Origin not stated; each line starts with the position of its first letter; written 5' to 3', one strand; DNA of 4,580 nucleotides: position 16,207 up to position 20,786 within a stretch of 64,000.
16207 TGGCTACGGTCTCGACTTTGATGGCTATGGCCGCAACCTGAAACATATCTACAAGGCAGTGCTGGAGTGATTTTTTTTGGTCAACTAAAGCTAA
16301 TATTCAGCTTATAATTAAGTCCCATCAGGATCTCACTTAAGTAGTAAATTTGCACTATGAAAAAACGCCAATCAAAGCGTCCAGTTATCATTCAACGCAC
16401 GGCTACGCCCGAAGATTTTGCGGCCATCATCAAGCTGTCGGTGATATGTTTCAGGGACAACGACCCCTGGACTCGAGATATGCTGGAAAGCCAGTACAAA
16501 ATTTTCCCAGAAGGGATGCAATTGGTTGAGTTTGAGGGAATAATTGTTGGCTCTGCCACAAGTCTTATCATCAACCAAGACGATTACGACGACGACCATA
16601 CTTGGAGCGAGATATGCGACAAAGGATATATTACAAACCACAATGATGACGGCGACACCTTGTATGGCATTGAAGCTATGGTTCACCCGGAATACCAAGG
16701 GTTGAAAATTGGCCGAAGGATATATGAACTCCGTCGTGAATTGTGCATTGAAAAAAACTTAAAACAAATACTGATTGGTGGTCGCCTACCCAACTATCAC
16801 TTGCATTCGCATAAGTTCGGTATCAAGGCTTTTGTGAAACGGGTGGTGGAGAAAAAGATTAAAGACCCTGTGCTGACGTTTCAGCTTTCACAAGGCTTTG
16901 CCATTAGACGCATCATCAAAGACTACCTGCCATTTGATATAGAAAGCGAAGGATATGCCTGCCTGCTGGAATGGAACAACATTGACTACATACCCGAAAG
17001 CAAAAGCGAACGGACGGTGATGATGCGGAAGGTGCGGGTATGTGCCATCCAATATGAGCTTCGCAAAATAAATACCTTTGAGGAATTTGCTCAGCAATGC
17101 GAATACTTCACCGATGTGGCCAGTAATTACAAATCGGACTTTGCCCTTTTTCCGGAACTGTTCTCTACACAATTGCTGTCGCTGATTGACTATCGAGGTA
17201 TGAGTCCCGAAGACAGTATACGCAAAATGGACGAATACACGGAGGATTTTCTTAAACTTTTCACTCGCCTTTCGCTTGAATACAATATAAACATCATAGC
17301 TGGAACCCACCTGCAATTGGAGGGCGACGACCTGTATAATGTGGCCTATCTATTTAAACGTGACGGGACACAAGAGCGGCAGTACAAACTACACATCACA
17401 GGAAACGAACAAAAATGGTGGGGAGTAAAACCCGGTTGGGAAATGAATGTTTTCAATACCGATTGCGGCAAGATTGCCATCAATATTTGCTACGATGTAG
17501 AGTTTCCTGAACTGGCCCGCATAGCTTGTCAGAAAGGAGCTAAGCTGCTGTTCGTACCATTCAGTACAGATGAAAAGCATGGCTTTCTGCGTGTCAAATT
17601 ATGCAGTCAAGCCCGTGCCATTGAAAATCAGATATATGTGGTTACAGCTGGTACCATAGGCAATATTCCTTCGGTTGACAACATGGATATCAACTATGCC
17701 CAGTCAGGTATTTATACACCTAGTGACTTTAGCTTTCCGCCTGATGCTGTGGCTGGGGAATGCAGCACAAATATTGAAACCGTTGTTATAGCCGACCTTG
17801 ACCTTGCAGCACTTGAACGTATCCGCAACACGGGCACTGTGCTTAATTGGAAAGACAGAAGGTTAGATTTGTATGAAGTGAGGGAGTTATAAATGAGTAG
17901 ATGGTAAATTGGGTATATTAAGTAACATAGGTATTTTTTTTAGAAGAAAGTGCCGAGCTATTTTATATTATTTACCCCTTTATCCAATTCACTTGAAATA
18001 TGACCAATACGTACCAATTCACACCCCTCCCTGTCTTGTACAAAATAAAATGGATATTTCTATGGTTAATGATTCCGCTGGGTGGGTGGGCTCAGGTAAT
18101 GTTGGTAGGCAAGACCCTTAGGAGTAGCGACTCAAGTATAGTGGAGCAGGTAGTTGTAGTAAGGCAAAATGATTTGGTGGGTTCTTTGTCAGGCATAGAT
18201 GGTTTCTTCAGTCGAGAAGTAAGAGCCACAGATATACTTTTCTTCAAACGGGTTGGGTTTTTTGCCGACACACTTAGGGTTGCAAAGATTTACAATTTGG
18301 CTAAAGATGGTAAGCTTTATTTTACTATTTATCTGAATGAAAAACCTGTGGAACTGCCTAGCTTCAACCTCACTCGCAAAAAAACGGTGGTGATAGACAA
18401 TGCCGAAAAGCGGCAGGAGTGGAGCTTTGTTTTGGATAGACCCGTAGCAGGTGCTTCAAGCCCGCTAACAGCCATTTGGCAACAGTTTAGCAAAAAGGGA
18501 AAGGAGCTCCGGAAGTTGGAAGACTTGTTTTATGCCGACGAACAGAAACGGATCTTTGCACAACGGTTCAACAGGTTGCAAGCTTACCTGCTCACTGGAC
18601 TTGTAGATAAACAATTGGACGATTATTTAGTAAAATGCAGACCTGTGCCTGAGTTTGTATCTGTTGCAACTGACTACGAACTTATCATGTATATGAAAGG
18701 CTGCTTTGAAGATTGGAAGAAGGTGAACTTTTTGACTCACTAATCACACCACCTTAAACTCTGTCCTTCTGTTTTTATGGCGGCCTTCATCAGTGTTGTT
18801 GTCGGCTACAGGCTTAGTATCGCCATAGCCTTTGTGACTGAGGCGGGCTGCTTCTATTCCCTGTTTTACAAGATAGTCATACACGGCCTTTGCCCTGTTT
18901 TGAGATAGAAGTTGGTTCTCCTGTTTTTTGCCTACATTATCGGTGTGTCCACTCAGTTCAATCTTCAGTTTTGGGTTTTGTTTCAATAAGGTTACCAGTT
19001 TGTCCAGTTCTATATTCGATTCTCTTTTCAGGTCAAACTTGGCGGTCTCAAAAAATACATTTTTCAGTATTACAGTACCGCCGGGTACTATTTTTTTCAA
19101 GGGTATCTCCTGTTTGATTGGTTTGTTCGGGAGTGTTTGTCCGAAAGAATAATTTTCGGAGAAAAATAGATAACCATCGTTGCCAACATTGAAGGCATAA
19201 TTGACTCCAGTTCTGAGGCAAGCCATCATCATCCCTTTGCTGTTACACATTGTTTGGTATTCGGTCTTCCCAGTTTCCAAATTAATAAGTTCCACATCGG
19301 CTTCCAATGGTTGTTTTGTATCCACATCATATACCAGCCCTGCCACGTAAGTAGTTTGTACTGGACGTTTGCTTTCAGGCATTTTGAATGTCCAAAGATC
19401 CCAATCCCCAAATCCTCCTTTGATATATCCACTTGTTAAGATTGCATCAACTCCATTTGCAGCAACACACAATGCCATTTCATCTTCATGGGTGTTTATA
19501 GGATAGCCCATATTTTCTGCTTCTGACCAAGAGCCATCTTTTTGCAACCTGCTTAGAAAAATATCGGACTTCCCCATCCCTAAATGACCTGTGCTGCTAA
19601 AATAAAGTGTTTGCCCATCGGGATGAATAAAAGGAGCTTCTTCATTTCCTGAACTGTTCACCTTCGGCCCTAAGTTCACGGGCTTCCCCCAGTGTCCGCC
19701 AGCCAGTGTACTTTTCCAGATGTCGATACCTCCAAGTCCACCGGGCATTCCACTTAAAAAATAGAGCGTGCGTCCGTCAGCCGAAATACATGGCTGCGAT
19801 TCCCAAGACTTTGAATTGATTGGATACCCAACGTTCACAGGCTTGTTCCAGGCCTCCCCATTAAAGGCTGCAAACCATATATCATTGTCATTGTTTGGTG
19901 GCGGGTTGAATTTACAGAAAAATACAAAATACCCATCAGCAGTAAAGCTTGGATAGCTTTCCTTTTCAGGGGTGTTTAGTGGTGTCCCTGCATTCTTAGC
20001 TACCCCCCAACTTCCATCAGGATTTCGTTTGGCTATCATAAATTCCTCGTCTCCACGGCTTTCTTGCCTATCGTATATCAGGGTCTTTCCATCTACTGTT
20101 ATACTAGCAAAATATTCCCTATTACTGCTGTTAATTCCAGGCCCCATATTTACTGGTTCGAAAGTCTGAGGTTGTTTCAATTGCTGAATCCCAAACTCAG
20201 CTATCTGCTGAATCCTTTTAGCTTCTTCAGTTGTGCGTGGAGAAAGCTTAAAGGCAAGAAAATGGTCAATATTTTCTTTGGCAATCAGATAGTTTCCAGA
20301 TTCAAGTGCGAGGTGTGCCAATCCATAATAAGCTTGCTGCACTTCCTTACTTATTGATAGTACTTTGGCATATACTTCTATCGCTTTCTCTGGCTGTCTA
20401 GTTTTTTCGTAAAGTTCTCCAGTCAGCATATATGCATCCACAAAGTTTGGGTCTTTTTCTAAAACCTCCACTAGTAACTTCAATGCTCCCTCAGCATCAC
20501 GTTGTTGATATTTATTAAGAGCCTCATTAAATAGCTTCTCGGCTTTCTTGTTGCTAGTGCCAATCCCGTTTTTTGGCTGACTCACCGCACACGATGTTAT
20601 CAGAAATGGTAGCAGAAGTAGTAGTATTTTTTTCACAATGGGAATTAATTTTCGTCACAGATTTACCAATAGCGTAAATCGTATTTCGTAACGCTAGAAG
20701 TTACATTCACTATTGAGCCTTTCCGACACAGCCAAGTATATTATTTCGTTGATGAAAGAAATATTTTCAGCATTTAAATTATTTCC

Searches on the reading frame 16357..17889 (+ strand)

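Call 66: search_protein_families(library=ncbifam, proteins=[window:16357-17889:+], max_evalue=0.00001)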
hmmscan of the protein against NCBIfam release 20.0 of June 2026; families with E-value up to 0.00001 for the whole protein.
window:16357-17889:+ (511 aa): 7 families
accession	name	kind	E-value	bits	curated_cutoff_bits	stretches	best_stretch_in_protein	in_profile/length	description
NF040852.1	nitrile_Arch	equivalog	2e-16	60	500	1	241-506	15-260/262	nitrilase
TIGR03381.1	agmatine_aguB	equivalog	8.6e-16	58.1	410.25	1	226-507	1-277/279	N-carbamoylputrescine amidase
NF033621.1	de_GSH_amidase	exception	1.5e-12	47.5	355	1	240-437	12-206/260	deaminated glutathione amidase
TIGR00546.1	lnt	equivalog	1.8e-11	43.8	132.9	1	358-435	303-384/395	apolipoprotein N-acyltransferase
NF043013.1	DeGluthAmidYersProt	equivalog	4.5e-10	39.1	500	1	358-436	137-215/278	deaminated glutathione amidase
NF009803.0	PRK13287.1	equivalog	3.1e-06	26.2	406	1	225-433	13-219/333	formamidase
NF010588.0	PRK13981.1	equivalog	9.1e-06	24.3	479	0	237-435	15-208/546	NAD+ synthase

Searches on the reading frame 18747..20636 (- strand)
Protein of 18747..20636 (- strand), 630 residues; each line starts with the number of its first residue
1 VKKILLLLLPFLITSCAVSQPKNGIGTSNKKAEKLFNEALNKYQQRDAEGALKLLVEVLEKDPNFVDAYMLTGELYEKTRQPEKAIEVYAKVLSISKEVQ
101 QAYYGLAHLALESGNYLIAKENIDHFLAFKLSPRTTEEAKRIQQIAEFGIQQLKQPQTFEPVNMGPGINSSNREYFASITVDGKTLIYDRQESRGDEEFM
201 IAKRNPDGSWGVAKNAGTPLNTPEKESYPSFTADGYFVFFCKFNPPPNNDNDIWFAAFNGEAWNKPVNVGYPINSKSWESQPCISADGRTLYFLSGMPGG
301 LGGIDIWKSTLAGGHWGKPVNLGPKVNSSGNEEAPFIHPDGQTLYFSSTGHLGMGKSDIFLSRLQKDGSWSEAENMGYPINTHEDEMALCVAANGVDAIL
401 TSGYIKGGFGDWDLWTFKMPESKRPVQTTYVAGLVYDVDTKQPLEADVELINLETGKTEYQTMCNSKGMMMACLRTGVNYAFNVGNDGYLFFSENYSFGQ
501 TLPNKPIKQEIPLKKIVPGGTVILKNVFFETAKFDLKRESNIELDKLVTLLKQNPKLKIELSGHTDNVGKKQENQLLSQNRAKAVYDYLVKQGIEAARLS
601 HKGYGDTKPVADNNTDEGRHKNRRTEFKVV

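Call 66: search_protein_families(library=ncbifam, proteins=[window:18747-20636:-], max_evalue=0.00001)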
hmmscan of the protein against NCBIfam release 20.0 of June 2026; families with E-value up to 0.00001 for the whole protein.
window:18747-20636:- (630 aa): 41 families (the best 25 are shown)
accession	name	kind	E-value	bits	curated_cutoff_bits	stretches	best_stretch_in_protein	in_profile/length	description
NF053607.1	CHU_0125_OmpA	equivalog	2.4e-99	333.6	620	3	249-630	247-637/639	CHU_0125 family OmpA-like outer membrane integrity protein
NF052230.1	T9SS_PorE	exception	1.1e-88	298.1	600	1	5-609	5-599/648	PorE family type IX secretion system protein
NF053611.1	YiaD_Gzip_OmpA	equivalog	1.5e-34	119.6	175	1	524-628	101-205/206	YiaD family glycine zipper/OmpA-like lipoprotein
NF053612.1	anchor_PA1041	equivalog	4.7e-29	102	250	1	521-629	124-235/236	PA1041 family peptidoglycan-binding anchor lipoprotein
NF053613.1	OMP_toxin_LptF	equivalog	2.3e-26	93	400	1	508-627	124-243/256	lipotoxin F family OmpA-related lipoprotein LptF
NF045787.1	OmpABordt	equivalog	9.1e-25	87.5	200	1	520-630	80-190/194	outer membrane protein OmpA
TIGR03789.1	pdsO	hypoth_equivalog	1.2e-24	87.3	152.2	1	521-625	135-239/243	sortase-associated OmpA-like protein PdsO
NF053585.1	OMP_LP_YfiB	equivalog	3.3e-22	79.1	128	1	525-625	56-156/163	outer membrane lipoprotein YfiB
TIGR02802.1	Pal_lipo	equivalog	3.4e-21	75.3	125.35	1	527-628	2-103/104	peptidoglycan-associated lipoprotein Pal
TIGR03350.1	type_VI_ompA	equivalog_domain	5.5e-21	75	139.8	1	525-629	30-137/137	type VI secretion system protein TssL, long form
NF045788.1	Omp38Acinit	equivalog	1.1e-19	70.7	500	1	526-625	242-342/354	outer membrane protein Omp38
NF008071.1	PRK10808.1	equivalog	1.2e-19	70.9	277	1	487-622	192-330/358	porin OmpA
NF038224.1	OmpA_like_CmpA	equivalog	1e-18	67.8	300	1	541-629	126-214/233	C-OmpA-like family protein CmpA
NF007804.1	PRK10510.1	equivalog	1.4e-18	67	307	1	525-627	112-214/219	OmpA family lipoprotein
NF006541.1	PRK09038.1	equivalog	2.1e-18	66.9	283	1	523-626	139-245/253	flagellar motor protein MotD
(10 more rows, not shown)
